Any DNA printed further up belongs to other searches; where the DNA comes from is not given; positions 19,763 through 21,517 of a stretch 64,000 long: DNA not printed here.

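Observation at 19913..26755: arn-like operon predicted to build a lipid-linked N-formylated amino sugar and transfer it by an ArnT-like GT-C enzyme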

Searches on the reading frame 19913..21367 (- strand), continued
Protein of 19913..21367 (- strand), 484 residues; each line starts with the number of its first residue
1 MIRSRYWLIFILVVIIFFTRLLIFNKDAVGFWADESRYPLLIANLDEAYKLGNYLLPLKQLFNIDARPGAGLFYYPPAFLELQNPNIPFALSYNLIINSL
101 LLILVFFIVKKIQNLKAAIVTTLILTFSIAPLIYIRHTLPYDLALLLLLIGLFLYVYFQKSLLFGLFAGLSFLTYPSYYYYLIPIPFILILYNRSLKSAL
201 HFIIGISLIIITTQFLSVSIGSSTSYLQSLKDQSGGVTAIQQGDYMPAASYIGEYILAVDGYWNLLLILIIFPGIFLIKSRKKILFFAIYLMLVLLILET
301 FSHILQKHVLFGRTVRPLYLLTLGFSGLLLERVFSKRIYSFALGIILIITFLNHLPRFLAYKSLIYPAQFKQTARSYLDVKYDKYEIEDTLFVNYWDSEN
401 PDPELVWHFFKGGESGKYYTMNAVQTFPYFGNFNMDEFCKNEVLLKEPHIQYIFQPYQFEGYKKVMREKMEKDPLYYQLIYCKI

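Call 35: find_encoding_contigs(protein=P0001, flank=10000, max_places=3)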
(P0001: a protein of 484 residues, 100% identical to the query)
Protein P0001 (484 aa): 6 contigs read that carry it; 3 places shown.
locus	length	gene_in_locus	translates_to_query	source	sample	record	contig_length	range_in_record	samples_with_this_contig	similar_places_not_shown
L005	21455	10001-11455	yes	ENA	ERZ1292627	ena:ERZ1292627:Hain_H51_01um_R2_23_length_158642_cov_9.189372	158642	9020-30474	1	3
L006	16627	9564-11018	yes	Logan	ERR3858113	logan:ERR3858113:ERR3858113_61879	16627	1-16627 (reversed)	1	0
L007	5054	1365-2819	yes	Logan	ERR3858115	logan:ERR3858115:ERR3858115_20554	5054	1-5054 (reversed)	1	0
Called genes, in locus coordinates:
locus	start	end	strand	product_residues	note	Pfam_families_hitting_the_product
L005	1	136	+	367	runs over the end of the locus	PF13439:Glyco_transf_4, PF13579:Glyco_trans_4_4, PF00534:Glycos_transf_1, PF13692:Glyco_trans_1_4, PF13524:Glyco_trans_1_2 (weak)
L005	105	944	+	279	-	PF01209:Ubie_methyltran, PF02353:CMAS, PF05175:MTS, PF07021:MetW, PF08003:Methyltransf_9, PF13489:Methyltransf_23, PF13649:Methyltransf_25, PF13847:Methyltransf_31, +4 more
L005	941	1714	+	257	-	PF13489:Methyltransf_23, PF07021:MetW (weak), PF08241:Methyltransf_11, PF08242:Methyltransf_12, PF13649:Methyltransf_25, PF13847:Methyltransf_31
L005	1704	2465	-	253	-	PF03009:GDPD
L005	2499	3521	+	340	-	PF01408:GFO_IDH_MocA, PF02894:GFO_IDH_MocA_C, PF22725:GFO_IDH_MocA_C3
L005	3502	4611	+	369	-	PF01041:DegT_DnrJ_EryC1, PF00266:Aminotran_5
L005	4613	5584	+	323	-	PF01073:3Beta_HSD, PF01370:Epimerase, PF02719:Polysacc_synt_2, PF04321:RmlD_sub_bind, PF13460:NAD_binding_10, PF16363:GDP_Man_Dehyd, PF07993:NAD_binding_4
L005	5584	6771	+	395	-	PF01041:DegT_DnrJ_EryC1, PF01053:Cys_Met_Meta_PP (weak), PF01212:Beta_elim_lyase (weak), PF00155:Aminotran_1_2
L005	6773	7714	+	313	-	PF00551:Formyl_trans_N, PF02911:Formyl_trans_C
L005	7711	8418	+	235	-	PF00535:Glycos_transf_2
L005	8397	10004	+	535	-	-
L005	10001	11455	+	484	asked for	-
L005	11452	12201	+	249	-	PF00535:Glycos_transf_2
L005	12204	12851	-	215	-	PF25087:GMPPB_C (faint), PF14602:Hexapep_2 (faint), PF25084:LbH_EIF2B, PF00132:Hexapep (weak)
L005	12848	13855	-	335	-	PF01408:GFO_IDH_MocA, PF02894:GFO_IDH_MocA_C (weak), PF22725:GFO_IDH_MocA_C3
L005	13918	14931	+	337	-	PF00535:Glycos_transf_2, PF10111:Glyco_tranf_2_2 (weak), PF13641:Glyco_tranf_2_3 (weak)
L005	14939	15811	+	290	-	PF01370:Epimerase, PF04321:RmlD_sub_bind, PF01073:3Beta_HSD, PF02719:Polysacc_synt_2, PF07993:NAD_binding_4, PF13460:NAD_binding_10 (weak), PF16363:GDP_Man_Dehyd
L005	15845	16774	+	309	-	PF00459:Inositol_P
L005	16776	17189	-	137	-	-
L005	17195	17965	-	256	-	PF00483:NTP_transferase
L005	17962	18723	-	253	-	PF00483:NTP_transferase, PF12804:NTP_transf_3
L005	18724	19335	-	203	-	PF00702:Hydrolase, PF13419:HAD_2, PF13242:Hydrolase_like (weak)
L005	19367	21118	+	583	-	PF02543:Carbam_trans_N, PF16861:Carbam_trans_C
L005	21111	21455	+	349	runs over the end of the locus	PF00535:Glycos_transf_2, PF10111:Glyco_tranf_2_2 (weak), PF13641:Glyco_tranf_2_3, PF13632:Glyco_trans_2_3 (weak)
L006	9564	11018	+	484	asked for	-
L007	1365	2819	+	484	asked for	-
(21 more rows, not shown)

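Call 37: find_encoding_contigs(protein=P0003, flank=10000, max_places=1)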
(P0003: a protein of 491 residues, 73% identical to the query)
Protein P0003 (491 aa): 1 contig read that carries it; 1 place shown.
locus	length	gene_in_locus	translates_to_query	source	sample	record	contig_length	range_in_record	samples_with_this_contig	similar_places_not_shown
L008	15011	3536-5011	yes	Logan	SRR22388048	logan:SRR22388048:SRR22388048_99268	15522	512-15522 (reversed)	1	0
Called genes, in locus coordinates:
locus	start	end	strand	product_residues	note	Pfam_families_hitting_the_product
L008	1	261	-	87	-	?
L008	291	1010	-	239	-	PF00535:Glycos_transf_2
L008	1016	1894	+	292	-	PF00551:Formyl_trans_N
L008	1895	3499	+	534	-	-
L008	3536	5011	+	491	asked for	-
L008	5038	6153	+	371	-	PF01041:DegT_DnrJ_EryC1, PF00155:Aminotran_1_2 (weak), PF01053:Cys_Met_Meta_PP, PF01212:Beta_elim_lyase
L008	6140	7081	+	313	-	PF01408:GFO_IDH_MocA, PF22725:GFO_IDH_MocA_C3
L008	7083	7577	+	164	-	PF24894:Hexapep_GlmU (faint), PF25084:LbH_EIF2B, PF00132:Hexapep, PF25087:GMPPB_C (weak), PF14602:Hexapep_2, PF00132:Hexapep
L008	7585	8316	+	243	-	PF00535:Glycos_transf_2, PF13641:Glyco_tranf_2_3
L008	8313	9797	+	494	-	PF08668:HDOD (weak), PF01966:HD (weak), PF00702:Hydrolase (weak)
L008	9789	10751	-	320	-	PF01370:Epimerase, PF02719:Polysacc_synt_2, PF04321:RmlD_sub_bind, PF01073:3Beta_HSD, PF13460:NAD_binding_10 (weak), PF16363:GDP_Man_Dehyd, PF07993:NAD_binding_4 (weak)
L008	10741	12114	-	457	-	PF03446:NAD_binding_2 (faint), PF03721:UDPG_MGDP_dh_N, PF00984:UDPG_MGDP_dh, PF03720:UDPG_MGDP_dh_C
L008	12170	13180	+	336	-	PF00535:Glycos_transf_2, PF10111:Glyco_tranf_2_2 (weak), PF13641:Glyco_tranf_2_3, PF13704:Glyco_tranf_2_4 (faint)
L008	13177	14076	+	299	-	PF01370:Epimerase, PF04321:RmlD_sub_bind, PF01073:3Beta_HSD, PF02719:Polysacc_synt_2, PF13460:NAD_binding_10 (weak), PF07993:NAD_binding_4, PF16363:GDP_Man_Dehyd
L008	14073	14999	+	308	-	PF00459:Inositol_P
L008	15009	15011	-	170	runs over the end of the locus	?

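Call 38: find_encoding_contigs(protein=P0014, flank=10000, max_places=1)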
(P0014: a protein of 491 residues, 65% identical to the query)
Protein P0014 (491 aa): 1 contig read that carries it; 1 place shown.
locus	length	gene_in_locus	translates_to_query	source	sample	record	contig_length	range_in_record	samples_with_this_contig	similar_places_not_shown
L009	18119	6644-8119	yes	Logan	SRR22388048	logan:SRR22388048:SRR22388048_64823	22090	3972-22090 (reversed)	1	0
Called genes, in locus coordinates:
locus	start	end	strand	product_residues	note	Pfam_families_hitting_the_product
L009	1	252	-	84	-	?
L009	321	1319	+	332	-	PF01408:GFO_IDH_MocA, PF02894:GFO_IDH_MocA_C (weak), PF22685:Gal80p_C-like (faint), PF22725:GFO_IDH_MocA_C3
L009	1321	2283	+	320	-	PF01073:3Beta_HSD, PF01370:Epimerase, PF02719:Polysacc_synt_2, PF04321:RmlD_sub_bind, PF05368:NmrA (faint), PF07993:NAD_binding_4, PF13460:NAD_binding_10, PF16363:GDP_Man_Dehyd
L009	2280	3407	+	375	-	PF01041:DegT_DnrJ_EryC1, PF00155:Aminotran_1_2 (weak), PF01053:Cys_Met_Meta_PP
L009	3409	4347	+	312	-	PF00551:Formyl_trans_N, PF02911:Formyl_trans_C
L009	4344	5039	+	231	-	PF00535:Glycos_transf_2, PF13641:Glyco_tranf_2_3 (weak)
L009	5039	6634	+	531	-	-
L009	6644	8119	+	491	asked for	-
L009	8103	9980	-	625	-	-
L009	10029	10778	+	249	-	PF00535:Glycos_transf_2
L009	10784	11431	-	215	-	PF14602:Hexapep_2 (faint), PF25084:LbH_EIF2B (weak), PF25087:GMPPB_C (weak), PF00132:Hexapep (weak), PF25084:LbH_EIF2B (weak), PF00132:Hexapep (weak)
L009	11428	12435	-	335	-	PF01408:GFO_IDH_MocA, PF02894:GFO_IDH_MocA_C (weak), PF22725:GFO_IDH_MocA_C3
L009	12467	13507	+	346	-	PF00535:Glycos_transf_2, PF10111:Glyco_tranf_2_2 (weak), PF13641:Glyco_tranf_2_3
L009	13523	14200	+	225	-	PF13489:Methyltransf_23, PF01739:CheR (faint), PF05401:NodS (weak), PF02353:CMAS (weak), PF13847:Methyltransf_31, PF08241:Methyltransf_11, PF08242:Methyltransf_12, PF13649:Methyltransf_25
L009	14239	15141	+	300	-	PF01370:Epimerase, PF04321:RmlD_sub_bind, PF16363:GDP_Man_Dehyd, PF02719:Polysacc_synt_2, PF01073:3Beta_HSD, PF13460:NAD_binding_10 (weak), PF07993:NAD_binding_4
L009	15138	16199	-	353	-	PF03767:Acid_phosphat_B (weak)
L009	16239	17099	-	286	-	PF01636:APH (weak), PF19974:TCAD9 (weak)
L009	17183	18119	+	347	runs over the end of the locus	PF00535:Glycos_transf_2, PF13641:Glyco_tranf_2_3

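Call 47: search_solved_structures(query=A1, max_evalue=10)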
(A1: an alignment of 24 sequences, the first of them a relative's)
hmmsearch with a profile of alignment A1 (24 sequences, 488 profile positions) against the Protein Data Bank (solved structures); distinct sequences matched with E-value up to 10: 1.
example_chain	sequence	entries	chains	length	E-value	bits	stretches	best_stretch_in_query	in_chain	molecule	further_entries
2fgn_A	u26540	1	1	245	2.2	10.4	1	357-413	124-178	Phospholipase C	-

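Call 49: search_protein_families(library=pfam, proteins=[window:19913-21367:-], max_evalue=10)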
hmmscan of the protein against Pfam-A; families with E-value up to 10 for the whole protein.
window:19913-21367:- (484 aa): 1 family
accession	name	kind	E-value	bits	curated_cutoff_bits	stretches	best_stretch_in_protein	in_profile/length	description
PF23539.1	DUF7134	-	1.3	9.1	27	0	101-168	19-85/155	Domain of unknown function (DUF7134)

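Call 72: search_protein_representatives(alignment_id=A1)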
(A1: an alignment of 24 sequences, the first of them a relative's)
Query: 24 sequences, 488 profile positions. Proteins with E-value up to 0.001 (for the whole library): 717; up to 1e-10: 393; up to 1e-30: 17. The best 150 are listed.
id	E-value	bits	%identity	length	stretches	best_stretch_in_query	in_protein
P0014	6.1e-232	787.4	-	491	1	1-487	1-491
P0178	5.5e-184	629.2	-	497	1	1-487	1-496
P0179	2.5e-156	538.0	-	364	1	124-487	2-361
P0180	5.5e-144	497.3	-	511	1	4-487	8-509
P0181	9.5e-135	466.8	-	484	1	7-487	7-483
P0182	5.2e-134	464.4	-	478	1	3-487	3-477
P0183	2.1e-113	396.4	-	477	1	10-487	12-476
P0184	5.7e-103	362.0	-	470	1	8-486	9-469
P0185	4.6e-86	306.2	-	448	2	9-389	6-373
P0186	1.4e-83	298.0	-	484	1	9-487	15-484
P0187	5.7e-82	292.7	-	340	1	139-487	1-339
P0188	1.5e-80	288.0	-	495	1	8-487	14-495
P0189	4.7e-78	279.8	-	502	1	10-487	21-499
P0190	1.4e-77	278.2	-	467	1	9-486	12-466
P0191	3.0e-61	224.4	-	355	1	139-487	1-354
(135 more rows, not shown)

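Call 74: search_protein_families(library=pfam, alignment_id=A3, max_evalue=0.01)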
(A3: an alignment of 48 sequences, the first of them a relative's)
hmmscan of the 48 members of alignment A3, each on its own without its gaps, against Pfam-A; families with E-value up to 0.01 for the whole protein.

A. member 1, P0001 (484 aa): 0 families

B. families by the number of members that match (of 48 scanned): 12 families
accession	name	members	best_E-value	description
PF13231.12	PMT_2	9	4.2e-09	Dolichyl-phosphate-mannose-protein mannosyltransferase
PF00515.34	TPR_1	1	5.4e-19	Tetratricopeptide repeat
PF07719.23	TPR_2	1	1.9e-16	Tetratricopeptide repeat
PF13181.12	TPR_8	1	2.1e-09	Tetratricopeptide repeat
PF13414.12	TPR_11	1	2.5e-06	TPR repeat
PF13428.12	TPR_14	1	8.3e-06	Tetratricopeptide repeat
PF13431.12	TPR_17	1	2.3e-05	Tetratricopeptide repeat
PF19529.4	DUF6057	1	0.00022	Family of unknown function (DUF6057)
PF02366.24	PMT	1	0.00068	Dolichyl-phosphate-mannose-protein mannosyltransferase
PF13424.12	TPR_12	1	0.002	Tetratricopeptide repeat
PF23914.1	TPR_CcmH_CycH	1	0.0022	Cytochrome c-type biogenesis protein H TPR domain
PF12895.13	ANAPC3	1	0.0074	Anaphase-promoting complex, cyclosome, subunit 3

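Call 78: find_related_loci(query=A1, collection=genome_contigs, flank=10000)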
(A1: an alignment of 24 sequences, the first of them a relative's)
Query A1 (484 aa) in genome_contigs; peptide patterns used: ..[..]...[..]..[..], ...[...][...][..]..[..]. (x = any residue, [..] = any of these).
20 stretches matched a pattern; 3 encode a relative of the query (tblastn E <= 1e-3); 3 distinct loci.
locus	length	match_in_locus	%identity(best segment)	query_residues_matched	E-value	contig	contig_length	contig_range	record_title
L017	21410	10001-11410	47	19-483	3e-129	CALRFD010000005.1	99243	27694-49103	MAG: Patescibacteria group bacterium isolate Ike-100m-12 genome assembly, contig: Ike-100-c67, whole genome shotgun sequ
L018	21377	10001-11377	39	19-483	1e-94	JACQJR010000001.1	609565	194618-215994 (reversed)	MAG: Candidatus Microgenomates bacterium isolate NC_groundwater_1156_Ag_S-0.1um_40_307 S_p1_S3_coassembly_k141_153347, w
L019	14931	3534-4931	36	8-482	8e-71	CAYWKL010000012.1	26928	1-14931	MAG TPA_asm: uncultured Gammaproteobacteria bacterium isolate binchicken_co38_1283 genome assembly, contig: NODE_3711_le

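Call 98: search_solved_structures(query=L008:1016-1894:+, max_evalue=0.00001)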
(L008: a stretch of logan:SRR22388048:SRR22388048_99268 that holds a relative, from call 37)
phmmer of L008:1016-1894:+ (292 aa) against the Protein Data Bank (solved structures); distinct sequences matched with E-value up to 0.00001: 57.
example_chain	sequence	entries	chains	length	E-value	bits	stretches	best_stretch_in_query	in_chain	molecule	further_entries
6pih_A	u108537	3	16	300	1.4e-21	80.1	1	125-256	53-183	Bifunctional polymyxin resistance protein ArnA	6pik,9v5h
1yrw_A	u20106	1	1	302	1.4e-21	80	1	125-256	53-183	protein ArnA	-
2bln_A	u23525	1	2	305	1.4e-21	80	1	125-256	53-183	PROTEIN YFBG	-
5j63_A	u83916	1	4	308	1.4e-21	80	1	125-256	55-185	Bifunctional polymyxin resistance protein ArnA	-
1z7e_A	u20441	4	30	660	5.8e-21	78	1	125-256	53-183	protein ArnA | Bifunctional polymyxin resistance protein ArnA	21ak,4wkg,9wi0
8gjh_A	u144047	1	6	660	3.9e-19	72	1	125-254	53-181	Bifunctional polymyxin resistance protein ArnA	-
5vys_A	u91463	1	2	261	1.9e-17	66.4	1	145-259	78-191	Gdp-mannose 4,6-dehydratase / gdp-4-amino-4,6-dideoxy-d-mannose formyltransferase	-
5vyr_A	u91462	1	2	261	1.9e-17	66.4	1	145-259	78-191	Gdp-mannose 4,6-dehydratase / gdp-4-amino-4,6-dideoxy-d-mannose formyltransferase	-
5vyt_A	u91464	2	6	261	2.2e-17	66.2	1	145-259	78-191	Gdp-mannose 4,6-dehydratase / gdp-4-amino-4,6-dideoxy-d-mannose formyltransferase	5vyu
5uin_A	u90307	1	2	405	7.9e-14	54.6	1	140-276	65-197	Formyltransferase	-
5uij_A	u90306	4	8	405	7.9e-14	54.6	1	140-276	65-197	Formyltransferase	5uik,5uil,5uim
4xcz_A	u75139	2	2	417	3.9e-13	52.3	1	149-277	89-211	TDP-3-aminoquinovose-N-formyltransferase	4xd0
4xd1_A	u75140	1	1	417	3.9e-13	52.3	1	149-277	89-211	TDP-3-aminoquinovose-N-formyltransferase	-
1s3i_A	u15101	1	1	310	8.5e-13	51.2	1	137-244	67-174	10-formyltetrahydrofolate dehydrogenase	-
4iqf_A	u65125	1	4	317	8.8e-13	51.1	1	126-250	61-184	Methionyl-tRNA formyltransferase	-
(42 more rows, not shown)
